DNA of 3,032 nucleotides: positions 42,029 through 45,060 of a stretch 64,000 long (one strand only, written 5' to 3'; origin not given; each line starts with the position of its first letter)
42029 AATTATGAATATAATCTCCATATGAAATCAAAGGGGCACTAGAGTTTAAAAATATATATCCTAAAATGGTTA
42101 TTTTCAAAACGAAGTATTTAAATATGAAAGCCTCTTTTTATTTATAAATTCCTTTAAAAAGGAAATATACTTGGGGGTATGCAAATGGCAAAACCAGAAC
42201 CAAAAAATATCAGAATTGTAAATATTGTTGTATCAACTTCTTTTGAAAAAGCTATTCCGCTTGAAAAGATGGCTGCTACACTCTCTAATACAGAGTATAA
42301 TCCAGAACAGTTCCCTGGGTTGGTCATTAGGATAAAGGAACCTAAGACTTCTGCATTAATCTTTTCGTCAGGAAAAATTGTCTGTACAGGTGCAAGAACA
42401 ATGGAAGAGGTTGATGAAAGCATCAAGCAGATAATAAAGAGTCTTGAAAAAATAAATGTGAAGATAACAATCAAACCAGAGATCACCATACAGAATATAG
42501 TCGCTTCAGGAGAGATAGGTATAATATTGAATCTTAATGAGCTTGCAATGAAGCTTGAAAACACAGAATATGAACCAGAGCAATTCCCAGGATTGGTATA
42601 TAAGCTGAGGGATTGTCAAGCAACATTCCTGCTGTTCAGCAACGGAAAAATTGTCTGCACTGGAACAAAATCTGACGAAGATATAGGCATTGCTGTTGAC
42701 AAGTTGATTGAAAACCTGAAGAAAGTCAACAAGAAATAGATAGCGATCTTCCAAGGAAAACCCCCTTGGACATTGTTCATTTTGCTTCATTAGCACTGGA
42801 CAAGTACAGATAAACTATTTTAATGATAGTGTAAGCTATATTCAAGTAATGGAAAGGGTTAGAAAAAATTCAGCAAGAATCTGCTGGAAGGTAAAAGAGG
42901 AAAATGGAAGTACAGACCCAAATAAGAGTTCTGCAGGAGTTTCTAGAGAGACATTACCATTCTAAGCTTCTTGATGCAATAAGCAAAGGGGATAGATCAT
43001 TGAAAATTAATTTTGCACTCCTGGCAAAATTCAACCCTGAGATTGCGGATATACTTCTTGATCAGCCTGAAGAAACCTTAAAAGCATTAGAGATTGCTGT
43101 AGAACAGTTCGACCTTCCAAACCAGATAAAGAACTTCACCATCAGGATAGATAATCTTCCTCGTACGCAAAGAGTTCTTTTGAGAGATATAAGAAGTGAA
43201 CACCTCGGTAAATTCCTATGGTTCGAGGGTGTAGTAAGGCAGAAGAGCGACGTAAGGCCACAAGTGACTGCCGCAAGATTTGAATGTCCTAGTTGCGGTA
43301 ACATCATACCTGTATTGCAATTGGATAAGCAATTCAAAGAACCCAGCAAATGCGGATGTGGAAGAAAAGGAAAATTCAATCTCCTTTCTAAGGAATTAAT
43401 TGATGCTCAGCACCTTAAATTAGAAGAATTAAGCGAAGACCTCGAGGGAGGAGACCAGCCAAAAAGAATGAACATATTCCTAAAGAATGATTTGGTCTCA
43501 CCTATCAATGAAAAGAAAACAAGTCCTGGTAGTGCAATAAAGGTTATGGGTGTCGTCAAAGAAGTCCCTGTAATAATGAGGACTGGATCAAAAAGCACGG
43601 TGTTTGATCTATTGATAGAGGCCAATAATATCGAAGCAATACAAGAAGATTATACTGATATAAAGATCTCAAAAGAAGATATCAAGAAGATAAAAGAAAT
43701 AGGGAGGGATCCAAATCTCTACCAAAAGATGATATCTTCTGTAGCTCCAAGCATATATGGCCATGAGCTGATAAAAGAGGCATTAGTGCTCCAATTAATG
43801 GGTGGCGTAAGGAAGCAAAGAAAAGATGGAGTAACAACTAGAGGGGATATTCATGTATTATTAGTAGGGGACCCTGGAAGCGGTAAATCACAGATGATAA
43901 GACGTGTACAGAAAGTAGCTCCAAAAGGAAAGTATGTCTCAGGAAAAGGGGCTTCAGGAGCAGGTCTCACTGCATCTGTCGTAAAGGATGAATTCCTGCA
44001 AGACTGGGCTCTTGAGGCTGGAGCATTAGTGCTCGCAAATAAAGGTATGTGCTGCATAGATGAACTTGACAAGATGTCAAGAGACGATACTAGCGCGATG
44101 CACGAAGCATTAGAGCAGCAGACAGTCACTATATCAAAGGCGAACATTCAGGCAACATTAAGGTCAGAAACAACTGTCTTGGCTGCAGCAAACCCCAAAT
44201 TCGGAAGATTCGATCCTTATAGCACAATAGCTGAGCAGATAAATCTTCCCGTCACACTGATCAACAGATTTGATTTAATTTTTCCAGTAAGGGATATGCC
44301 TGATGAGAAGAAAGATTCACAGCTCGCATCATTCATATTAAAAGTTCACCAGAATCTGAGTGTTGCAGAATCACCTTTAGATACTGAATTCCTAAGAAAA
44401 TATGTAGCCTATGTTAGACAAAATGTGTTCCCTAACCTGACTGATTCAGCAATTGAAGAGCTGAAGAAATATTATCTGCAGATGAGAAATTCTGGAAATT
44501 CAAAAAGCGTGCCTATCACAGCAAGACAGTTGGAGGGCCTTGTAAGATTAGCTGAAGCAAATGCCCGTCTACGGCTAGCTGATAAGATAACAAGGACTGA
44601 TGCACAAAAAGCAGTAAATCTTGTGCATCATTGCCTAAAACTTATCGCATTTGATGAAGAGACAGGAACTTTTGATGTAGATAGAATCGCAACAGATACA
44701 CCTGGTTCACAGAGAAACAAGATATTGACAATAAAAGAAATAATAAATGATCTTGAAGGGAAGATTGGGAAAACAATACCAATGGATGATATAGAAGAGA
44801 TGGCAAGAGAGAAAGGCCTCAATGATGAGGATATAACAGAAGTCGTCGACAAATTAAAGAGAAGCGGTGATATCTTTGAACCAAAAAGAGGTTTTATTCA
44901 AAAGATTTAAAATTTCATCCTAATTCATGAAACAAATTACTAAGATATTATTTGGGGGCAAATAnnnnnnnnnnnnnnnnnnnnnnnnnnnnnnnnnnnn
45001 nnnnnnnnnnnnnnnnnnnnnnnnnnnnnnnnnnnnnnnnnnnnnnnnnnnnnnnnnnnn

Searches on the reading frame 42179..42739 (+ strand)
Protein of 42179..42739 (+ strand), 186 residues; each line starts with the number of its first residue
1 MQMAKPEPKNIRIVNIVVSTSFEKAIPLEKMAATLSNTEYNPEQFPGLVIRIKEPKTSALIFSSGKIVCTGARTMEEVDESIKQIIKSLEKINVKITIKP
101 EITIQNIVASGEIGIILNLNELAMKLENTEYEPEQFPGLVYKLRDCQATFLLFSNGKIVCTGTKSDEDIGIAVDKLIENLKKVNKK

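Call 6: search_protein_families(library=pfam, proteins=[window:42179-42739:+], max_evalue=0.01)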
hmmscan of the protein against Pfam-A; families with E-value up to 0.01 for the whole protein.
window:42179-42739:+ (186 aa): 2 families
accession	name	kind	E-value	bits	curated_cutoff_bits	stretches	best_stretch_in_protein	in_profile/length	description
PF00352.27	TBP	-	1.3e-60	201.6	22.9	2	10-91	1-84/85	Transcription factor TFIID (or TATA-binding protein, TBP)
PF11858.14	DUF3378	-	5.9e-05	23.6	27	0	28-78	11-60/76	Domain of unknown function (DUF3378)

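Call 7: search_protein_families(library=ncbifam, proteins=[window:42179-42739:+], max_evalue=0.01)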
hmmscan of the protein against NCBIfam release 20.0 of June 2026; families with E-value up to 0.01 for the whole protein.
window:42179-42739:+ (186 aa): 11 families
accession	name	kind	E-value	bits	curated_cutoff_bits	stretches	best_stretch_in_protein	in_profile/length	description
NF001594.0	PRK00394.1-3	equivalog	4e-67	225.1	278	1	10-185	4-179/182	TATA-box-binding protein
NF001597.0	PRK00394.2-2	subfamily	4.7e-65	218.5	255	1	9-183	4-180/183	TATA-box-binding protein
NF001592.0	PRK00394.1-1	equivalog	9.6e-63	211.1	270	1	10-184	7-181/194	TATA-box-binding protein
NF001593.0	PRK00394.1-2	subfamily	3.2e-61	206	181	1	5-183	3-183/184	TATA-box-binding protein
NF001595.0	PRK00394.1-5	subfamily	1.4e-60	204.2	288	1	9-183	6-182/186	TATA-box-binding protein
NF001601.0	PRK00394.2-6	equivalog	7.9e-60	201.4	316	1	10-182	5-177/181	TATA-box-binding protein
NF001598.0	PRK00394.2-3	equivalog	7.8e-56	188.6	330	1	9-183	5-181/184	TATA-box-binding protein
NF001600.0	PRK00394.2-5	equivalog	1.9e-51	174.3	308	1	6-183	5-183/186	TATA-box-binding protein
NF001599.0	PRK00394.2-4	subfamily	9.2e-50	169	307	1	10-171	4-169/185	TATA-box-binding protein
NF001596.0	PRK00394.2-1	subfamily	1.8e-49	168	347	1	9-180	4-177/183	TATA-box-binding protein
TIGR00716.1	rnhC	equivalog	0.0077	15.6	161.2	0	28-95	9-77/284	ribonuclease HIII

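Call 49: search_protein_families(library=phrogs, proteins=[window:42179-42739:+], max_evalue=0.001)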
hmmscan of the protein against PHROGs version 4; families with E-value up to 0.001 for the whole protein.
window:42179-42739:+ (186 aa): 0 families

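Call 50: search_protein_families(library=padloc, proteins=[window:42179-42739:+], max_evalue=0.001)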
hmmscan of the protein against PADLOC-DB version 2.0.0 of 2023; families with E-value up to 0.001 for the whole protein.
window:42179-42739:+ (186 aa): 0 families

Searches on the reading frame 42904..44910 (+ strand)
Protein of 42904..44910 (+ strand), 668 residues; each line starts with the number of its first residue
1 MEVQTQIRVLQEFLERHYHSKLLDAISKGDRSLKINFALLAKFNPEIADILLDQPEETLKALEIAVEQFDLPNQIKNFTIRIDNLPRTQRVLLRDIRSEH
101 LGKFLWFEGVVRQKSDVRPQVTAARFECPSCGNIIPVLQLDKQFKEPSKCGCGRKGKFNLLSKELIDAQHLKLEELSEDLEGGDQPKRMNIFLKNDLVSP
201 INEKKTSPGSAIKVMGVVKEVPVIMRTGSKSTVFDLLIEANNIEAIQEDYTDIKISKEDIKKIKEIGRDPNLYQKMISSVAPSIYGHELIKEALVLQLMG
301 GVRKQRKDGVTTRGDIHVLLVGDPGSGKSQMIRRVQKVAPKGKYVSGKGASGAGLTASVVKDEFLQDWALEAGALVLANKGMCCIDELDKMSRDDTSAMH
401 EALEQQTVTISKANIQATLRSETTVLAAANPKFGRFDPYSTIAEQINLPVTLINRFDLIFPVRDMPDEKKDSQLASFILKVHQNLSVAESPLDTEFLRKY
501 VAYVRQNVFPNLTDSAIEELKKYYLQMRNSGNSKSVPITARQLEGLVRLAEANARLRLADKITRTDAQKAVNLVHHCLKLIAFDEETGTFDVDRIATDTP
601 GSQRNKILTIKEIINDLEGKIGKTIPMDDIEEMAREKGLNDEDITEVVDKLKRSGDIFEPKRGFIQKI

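Call 6: search_protein_families(library=pfam, proteins=[window:42904-44910:+], max_evalue=0.01)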
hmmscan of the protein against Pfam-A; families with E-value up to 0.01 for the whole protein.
window:42904-44910:+ (668 aa): 13 families
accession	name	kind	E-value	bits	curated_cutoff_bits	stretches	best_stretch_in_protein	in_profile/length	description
PF00493.29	MCM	-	5.7e-95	317.1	23.3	1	259-482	1-224/224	MCM P-loop domain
PF17855.7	MCM_lid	-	1e-26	93.7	27.4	1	495-577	1-86/87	MCM AAA-lid domain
PF17207.9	MCM_OB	-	4.5e-22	78.6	24.8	1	93-221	2-125/126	MCM OB domain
PF01078.27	Mg_chelatase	-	4.7e-13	49.5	20.3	2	371-431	98-158/207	Magnesium chelatase, subunit ChlI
PF14551.11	MCM_N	-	1.3e-08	35.5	24.9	1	14-69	8-72/95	MCM N-terminal domain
PF07728.20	AAA_5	-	4.1e-08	33.8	22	1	317-432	1-124/139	AAA domain (dynein-related subfamily)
PF21120.3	MCM_WH_arc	-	1.2e-06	28.9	26.1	1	606-665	2-62/63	Archaeal MCM, winged-helix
PF13191.12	AAA_16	-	4.9e-05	24.3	32.6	1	317-408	26-125/167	AAA ATPase domain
PF07726.17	AAA_3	-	0.00023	21.5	27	1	317-431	1-112/131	ATPase family associated with various cellular activities (AAA)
PF13604.12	AAA_30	-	0.00082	19.6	27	1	310-408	13-117/191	AAA domain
PF00158.32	Sigma54_activat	-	0.0015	18.6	20.2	0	312-430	19-142/168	Sigma-54 interaction domain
PF00004.35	AAA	-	0.0018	19.2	21.2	1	318-431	1-110/131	ATPase family associated with various cellular activities (AAA)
PF12775.13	AAA_7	-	0.0053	16.8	25.8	0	314-347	32-65/181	P-loop containing dynein motor region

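Call 7: search_protein_families(library=ncbifam, proteins=[window:42904-44910:+], max_evalue=0.01)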
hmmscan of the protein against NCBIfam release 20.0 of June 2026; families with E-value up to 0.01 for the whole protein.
window:42904-44910:+ (668 aa): 4 families
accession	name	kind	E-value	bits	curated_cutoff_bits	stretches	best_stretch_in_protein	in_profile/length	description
NF040949.1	minchrom_main_MCM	domain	1.2e-220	734.3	940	1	10-667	12-681/682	minichromosome maintenance protein MCM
TIGR00368.1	TIGR00368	hypoth_equivalog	3.2e-09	35.9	362.4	2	373-473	289-399/499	YifB family Mg chelatase-like AAA ATPase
TIGR00764.1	lon_rel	equivalog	4.1e-06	25.7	516.6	0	498-580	312-397/608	ATP-dependent protease LonB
NF007365.0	PRK09862.1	equivalog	1.6e-05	23.8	530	0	372-462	287-385/506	YifB family Mg chelatase-like AAA ATPase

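Call 8: find_encoding_contigs(protein=window:42904-44910:+, flank=10000, max_places=6)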
Protein window:42904-44910:+ (668 aa): 1 contig read that carries it; 1 place shown.
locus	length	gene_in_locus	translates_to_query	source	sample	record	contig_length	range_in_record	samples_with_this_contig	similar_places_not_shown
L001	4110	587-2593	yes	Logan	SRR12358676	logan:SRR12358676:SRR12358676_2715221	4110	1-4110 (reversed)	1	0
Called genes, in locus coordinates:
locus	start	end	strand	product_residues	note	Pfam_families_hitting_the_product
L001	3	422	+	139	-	?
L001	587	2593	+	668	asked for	PF14551:MCM_N, PF17207:MCM_OB, PF00493:MCM, PF07728:AAA_5, PF01078:Mg_chelatase (weak), PF17855:MCM_lid, PF21120: (weak)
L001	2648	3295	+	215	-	PF01336:tRNA_anti-codon (weak)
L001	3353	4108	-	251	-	?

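Call 11: find_related_loci(query=window:42904-44910:+, collection=genome_contigs, flank=10000)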
Query window:42904-44910:+ (668 aa) in genome_contigs; peptide patterns used: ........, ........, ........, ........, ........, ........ (x = any residue, [..] = any of these).
392 stretches matched a pattern; 14 encode a relative of the query (tblastn E <= 1e-3); 14 distinct loci.
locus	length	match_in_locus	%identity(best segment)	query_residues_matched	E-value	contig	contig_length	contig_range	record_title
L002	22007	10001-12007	86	1-668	0e+0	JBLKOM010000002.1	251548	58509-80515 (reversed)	MAG: Candidatus Woesearchaeota archaeon isolate MAG.221 NODE_54_length_251548_cov_14.446727, whole genome shotgun sequen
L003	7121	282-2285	65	7-668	0e+0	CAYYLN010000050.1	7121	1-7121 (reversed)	MAG TPA_asm: uncultured Methanosarcinales archaeon isolate binchicken_co38_1403 genome assembly, contig: NODE_22280_leng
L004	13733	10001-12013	61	1-668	0e+0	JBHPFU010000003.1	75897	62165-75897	Nanoarchaeota archaeon isolate SAG AM-311-K19 NODE_3_length_75897_cov_31.734685, whole genome shotgun sequence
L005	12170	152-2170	61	1-668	0e+0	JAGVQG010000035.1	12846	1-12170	MAG: archaeon isolate DeMMO3_20 c_000000032251, whole genome shotgun sequence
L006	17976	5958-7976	59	1-668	0e+0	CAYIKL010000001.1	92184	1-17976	MAG TPA_asm: uncultured Methanosarcinales archaeon isolate ERP119705_co24_1021 genome assembly, contig: NODE_131_length_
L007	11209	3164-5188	59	1-668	0e+0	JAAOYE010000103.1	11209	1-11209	Candidatus Woesearchaeota archaeon isolate DPANNHV_H2.bin.54 k83_2524197, whole genome shotgun sequence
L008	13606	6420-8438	60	1-668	0e+0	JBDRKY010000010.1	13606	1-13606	MAG: Candidatus Woesearchaeota archaeon isolate MEGAHIT-group-1.746 k141_11531140, whole genome shotgun sequence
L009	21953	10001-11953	49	18-668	0e+0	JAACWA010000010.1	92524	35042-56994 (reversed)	MAG: archaeon isolate CG_2015-01t_29_42 CG_2015-01t_curated_scaffold_325, whole genome shotgun sequence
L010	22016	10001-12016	60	1-668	0e+0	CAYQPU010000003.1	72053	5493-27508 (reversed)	MAG TPA_asm: uncultured Methanosarcinales archaeon isolate binchicken_co97_164 genome assembly, contig: NODE_1329_length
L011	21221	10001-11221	62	1-407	5e-176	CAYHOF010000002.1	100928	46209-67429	MAG TPA_asm: uncultured Methanosarcinales archaeon isolate ERP119705_co14_509 genome assembly, contig: NODE_78_length_10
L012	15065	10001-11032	66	329-668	5e-151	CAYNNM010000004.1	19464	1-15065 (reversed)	MAG TPA_asm: uncultured Methanosarcinales archaeon isolate SRP257756_co1_20 genome assembly, contig: NODE_2277_length_19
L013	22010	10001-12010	39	15-661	6e-138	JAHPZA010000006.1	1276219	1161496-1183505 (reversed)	MAG: Promethearchaeota archaeon isolate LW40_45 NODE_2_length_1276219_cov_20.590636, whole genome shotgun sequence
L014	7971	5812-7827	38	18-666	9e-134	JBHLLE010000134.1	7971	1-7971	MAG: Candidatus Hermodarchaeota archaeon isolate DZ1M.378 DZ1M.378@41886, whole genome shotgun sequence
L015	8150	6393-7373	57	1-328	1e-127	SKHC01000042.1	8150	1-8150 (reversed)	MAG: Candidatus Woesearchaeota archaeon isolate CSBr16_182 CSBr16-11998, whole genome shotgun sequence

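Call 45: search_protein_families(library=pfam, proteins=[L011:11222-12787:+, L012:8606-10000:+], max_evalue=0.05)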
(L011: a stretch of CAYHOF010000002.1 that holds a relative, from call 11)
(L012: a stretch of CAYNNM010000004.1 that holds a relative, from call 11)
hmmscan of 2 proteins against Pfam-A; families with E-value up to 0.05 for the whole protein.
L011:11222-12787:+ (522 aa): 2 families
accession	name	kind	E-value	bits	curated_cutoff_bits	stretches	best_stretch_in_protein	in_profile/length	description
PF14528.11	LAGLIDADG_3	-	1.3e-20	73.8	22.5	2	256-323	1-74/82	LAGLIDADG-like domain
PF14890.11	Intein_splicing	-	2.1e-11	44.3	35.8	1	13-521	8-152/155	Intein splicing domain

L012:8606-10000:+ (465 aa): 3 families
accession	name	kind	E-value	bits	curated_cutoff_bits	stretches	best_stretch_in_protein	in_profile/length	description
PF14890.11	Intein_splicing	-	3.8e-27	95.4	35.8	1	9-465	2-155/155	Intein splicing domain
PF14528.11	LAGLIDADG_3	-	3.6e-21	75.7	22.5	2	247-329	4-82/82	LAGLIDADG-like domain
PF01079.26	Hint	-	0.02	14.9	29.7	1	59-114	61-116/213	Hint module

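Call 49: search_protein_families(library=phrogs, proteins=[window:42904-44910:+], max_evalue=0.001)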
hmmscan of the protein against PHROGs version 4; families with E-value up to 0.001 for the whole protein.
window:42904-44910:+ (668 aa): 5 families
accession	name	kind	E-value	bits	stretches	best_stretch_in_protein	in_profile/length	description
phrog_10371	-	DNA, RNA and nucleotide metabolism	1.6e-204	682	1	12-667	18-681/683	DNA helicase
phrog_18685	-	unknown function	3.7e-13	49.3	1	311-554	636-877/1028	-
phrog_16448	-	other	3.5e-07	29.9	1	315-486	449-615/680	ATPase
phrog_5311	-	DNA, RNA and nucleotide metabolism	4.6e-05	22.8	0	295-339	291-335/692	helicase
phrog_168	-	DNA, RNA and nucleotide metabolism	0.00019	22.2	1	313-526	39-213/314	clamp loader of DNA polymerase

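Call 50: search_protein_families(library=padloc, proteins=[window:42904-44910:+], max_evalue=0.001)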
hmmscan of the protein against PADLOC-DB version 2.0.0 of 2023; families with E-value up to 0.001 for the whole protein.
window:42904-44910:+ (668 aa): 1 family
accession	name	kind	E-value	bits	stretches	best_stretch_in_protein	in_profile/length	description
PDLC01993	RtcR--CARF_AAA_HTH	-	1.6e-05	21.5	1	309-408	198-307/523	-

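Call 51: find_related_loci(query=window:42904-44910:+, collection=viral_contigs, flank=8000)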
Query window:42904-44910:+ (668 aa) in viral_contigs; peptide patterns used: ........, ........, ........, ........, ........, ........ (x = any residue, [..] = any of these).
78 stretches matched a pattern, but none encodes a relative of the query by tblastn (E <= 1e-3).
